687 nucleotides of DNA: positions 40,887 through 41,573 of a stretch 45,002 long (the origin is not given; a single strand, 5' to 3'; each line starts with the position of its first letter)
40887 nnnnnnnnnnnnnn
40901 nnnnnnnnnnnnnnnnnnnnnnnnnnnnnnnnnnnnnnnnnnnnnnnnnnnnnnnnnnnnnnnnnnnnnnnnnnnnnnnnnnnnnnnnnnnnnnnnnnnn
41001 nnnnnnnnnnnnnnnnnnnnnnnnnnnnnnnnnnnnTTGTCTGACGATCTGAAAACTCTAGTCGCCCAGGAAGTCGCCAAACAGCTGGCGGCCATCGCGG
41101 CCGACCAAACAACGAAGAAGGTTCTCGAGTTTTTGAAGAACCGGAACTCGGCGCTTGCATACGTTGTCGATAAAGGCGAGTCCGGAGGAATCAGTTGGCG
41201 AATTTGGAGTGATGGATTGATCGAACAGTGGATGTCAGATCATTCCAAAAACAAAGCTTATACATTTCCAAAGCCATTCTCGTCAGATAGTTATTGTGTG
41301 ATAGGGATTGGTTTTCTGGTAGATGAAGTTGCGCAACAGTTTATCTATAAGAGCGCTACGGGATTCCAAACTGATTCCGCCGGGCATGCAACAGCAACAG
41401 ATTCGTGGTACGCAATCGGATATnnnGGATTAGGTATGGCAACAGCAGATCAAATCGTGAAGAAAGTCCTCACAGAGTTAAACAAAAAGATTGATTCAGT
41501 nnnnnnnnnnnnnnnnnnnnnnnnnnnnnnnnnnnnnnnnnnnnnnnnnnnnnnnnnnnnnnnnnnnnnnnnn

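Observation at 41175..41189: The sixth paralog (C1) encodes the same Gly-Gly hinge with non-slippery GGA GGA: a locked-ON control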

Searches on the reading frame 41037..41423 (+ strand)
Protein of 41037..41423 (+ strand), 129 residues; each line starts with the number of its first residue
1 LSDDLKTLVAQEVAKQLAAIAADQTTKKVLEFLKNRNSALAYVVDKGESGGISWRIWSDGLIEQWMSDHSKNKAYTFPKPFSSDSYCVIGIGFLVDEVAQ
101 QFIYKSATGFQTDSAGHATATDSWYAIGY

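Call 8: search_protein_families(library=pfam, max_evalue=0.1, proteins=[window:41037-41423:+])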
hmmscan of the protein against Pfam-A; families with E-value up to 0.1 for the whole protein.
seq(129 aa): 1 family
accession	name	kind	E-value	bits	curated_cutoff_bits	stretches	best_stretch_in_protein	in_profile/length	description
PF21882.2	Gp53-like_C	-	5.4e-07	30.5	24.9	1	58-129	3-84/84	Putative tail fiber protein gp53-like, C-terminal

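Call 36: find_encoding_contigs(protein=window:41037-41423:+, flank=3500, max_places=10)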
Protein seq(129 aa) (129 aa): 7 contigs read that carry it; 6 places shown.
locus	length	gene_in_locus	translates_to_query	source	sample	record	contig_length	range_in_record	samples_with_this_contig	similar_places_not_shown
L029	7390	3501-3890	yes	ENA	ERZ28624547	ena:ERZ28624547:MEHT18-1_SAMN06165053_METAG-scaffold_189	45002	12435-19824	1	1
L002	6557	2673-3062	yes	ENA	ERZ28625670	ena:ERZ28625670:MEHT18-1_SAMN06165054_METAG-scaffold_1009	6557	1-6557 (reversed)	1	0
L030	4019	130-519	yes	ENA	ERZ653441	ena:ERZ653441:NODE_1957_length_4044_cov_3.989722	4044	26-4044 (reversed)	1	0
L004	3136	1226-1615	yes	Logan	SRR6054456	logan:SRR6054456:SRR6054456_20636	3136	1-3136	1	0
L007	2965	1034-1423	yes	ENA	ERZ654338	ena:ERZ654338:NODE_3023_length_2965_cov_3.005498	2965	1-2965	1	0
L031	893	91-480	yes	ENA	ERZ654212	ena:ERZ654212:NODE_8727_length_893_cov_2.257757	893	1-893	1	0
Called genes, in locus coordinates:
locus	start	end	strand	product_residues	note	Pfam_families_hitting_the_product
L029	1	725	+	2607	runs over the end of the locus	PF18834:LPD22 (weak), PF18798:LPD3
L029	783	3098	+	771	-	-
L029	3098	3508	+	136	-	PF18454:Mtd_N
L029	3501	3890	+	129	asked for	PF21882:Gp53-like_C (weak)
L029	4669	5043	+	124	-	PF16778:Phage_tail_APC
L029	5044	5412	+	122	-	-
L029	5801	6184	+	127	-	PF21882:Gp53-like_C (weak)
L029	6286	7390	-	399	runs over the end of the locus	PF13609:Porin_4, PF00267:Porin_1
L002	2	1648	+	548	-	?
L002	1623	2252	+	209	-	-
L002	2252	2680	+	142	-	-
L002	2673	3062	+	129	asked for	PF21882:Gp53-like_C (weak)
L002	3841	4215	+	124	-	PF16778:Phage_tail_APC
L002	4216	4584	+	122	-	-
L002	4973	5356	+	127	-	PF21882:Gp53-like_C (weak)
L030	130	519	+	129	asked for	PF21882:Gp53-like_C (weak)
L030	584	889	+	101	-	PF21882:Gp53-like_C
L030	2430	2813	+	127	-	PF21882:Gp53-like_C (weak)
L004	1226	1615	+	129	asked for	PF21882:Gp53-like_C (weak)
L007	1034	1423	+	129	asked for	PF21882:Gp53-like_C (weak)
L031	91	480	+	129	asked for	PF21882:Gp53-like_C (weak)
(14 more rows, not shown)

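Call 58: predict_structure(alignment_id=A3)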
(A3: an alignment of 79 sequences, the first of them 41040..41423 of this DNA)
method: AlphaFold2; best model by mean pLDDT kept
length: 128 residues; sequences in the alignment: 79
mean_pLDDT: 83.0   pTM: 0.62
mean pLDDT of the five models: 83.0, 81.5, 81.4, 80.7, 79.6
residues with pLDDT >= 90: 55; 70-90: 47; 50-70: 26; < 50: 0
segments of 3 or more residues with pLDDT < 50: none
pLDDT, mean of each block of 10 residues (from residue 1): 92 81 82 70 93 95 84 89 90 59 90 64 91
secondary structure, 60 per line:
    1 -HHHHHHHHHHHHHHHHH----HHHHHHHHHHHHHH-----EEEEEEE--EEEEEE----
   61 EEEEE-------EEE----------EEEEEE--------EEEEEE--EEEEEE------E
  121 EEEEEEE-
elements in order: H2-18 H23-36 E42-48 E51-56 E61-65 E73-75 E86-91 E100-105 E108-113 E120-127

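Call 80: search_protein_families(library=phrogs, max_evalue=0.001, proteins=[window:41040-41423:+])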
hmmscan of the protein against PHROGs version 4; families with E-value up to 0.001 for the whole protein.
window:41040-41423:+ (128 aa): 3 families
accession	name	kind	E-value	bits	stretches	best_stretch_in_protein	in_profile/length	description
phrog_2557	-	head and packaging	6.8e-06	26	1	42-128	436-533/534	virion structural protein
phrog_15547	-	unknown function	4.5e-05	23.8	1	13-127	264-372/373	-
phrog_1396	-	tail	0.00046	20.4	1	50-128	251-341/504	tail fiber protein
